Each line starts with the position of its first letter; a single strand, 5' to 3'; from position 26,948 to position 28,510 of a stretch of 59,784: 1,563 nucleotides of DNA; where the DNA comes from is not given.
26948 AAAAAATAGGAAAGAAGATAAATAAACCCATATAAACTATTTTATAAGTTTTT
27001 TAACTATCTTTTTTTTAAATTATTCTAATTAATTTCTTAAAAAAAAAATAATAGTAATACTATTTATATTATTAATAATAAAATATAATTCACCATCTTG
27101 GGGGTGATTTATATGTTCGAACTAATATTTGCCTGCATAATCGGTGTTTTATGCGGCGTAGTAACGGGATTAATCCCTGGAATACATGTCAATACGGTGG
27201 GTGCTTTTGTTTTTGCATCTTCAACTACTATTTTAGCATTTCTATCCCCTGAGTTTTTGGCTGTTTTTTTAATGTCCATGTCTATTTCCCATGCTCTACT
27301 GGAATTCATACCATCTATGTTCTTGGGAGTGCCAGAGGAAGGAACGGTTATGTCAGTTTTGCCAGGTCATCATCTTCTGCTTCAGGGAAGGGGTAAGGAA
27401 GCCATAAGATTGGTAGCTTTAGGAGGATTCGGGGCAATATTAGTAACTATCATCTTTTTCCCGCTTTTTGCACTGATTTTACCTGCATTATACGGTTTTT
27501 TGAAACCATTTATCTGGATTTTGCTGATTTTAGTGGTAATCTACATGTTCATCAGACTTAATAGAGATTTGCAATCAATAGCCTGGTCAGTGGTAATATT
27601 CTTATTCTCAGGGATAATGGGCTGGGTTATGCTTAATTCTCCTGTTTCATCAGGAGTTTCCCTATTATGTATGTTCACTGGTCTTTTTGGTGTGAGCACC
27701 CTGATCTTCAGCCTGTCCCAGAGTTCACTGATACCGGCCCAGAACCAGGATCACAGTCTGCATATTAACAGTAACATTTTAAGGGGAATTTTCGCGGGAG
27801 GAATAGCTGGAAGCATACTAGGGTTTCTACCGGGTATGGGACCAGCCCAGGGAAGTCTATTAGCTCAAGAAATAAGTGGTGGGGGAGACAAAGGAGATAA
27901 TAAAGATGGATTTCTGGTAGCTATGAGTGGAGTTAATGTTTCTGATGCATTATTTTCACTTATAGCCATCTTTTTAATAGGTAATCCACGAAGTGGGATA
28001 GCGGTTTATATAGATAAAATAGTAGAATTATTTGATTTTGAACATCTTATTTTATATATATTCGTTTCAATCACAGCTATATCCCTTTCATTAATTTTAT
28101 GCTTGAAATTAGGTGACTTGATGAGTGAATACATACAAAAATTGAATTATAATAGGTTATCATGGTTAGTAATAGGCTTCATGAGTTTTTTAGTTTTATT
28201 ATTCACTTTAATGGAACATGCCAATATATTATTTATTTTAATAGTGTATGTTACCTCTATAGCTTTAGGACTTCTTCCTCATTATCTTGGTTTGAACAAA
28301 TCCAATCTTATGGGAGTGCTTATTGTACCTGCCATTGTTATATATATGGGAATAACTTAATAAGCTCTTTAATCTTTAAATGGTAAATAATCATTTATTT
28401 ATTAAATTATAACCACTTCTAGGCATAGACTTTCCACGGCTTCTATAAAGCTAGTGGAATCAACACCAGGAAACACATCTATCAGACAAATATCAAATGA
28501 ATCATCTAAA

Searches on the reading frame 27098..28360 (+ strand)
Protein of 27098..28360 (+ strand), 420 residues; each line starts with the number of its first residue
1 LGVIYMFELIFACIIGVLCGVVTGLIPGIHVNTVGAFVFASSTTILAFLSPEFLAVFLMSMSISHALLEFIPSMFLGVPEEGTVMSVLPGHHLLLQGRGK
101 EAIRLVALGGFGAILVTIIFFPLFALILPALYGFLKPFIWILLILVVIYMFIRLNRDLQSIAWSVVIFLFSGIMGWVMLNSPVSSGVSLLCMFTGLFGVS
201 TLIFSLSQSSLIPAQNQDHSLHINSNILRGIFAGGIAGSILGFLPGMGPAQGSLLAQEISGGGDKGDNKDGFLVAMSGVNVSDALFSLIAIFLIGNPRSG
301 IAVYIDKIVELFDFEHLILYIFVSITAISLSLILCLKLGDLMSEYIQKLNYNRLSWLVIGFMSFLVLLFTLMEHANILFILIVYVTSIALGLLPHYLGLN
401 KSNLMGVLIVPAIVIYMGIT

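Call 15: search_protein_families(library=ncbifam, proteins=[window:27098-28360:+])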
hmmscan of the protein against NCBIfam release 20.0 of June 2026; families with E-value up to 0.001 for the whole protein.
window:27098-28360:+ (420 aa): 0 families

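Call 16: search_protein_families(library=pfam, proteins=[window:27098-28360:+])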
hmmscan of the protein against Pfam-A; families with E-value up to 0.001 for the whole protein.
window:27098-28360:+ (420 aa): 1 family
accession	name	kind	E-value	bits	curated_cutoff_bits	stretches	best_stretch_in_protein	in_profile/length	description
PF01970.21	TctA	-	1.1e-62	212.5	28.9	1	10-405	1-422/423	Tripartite tricarboxylate transporter TctA family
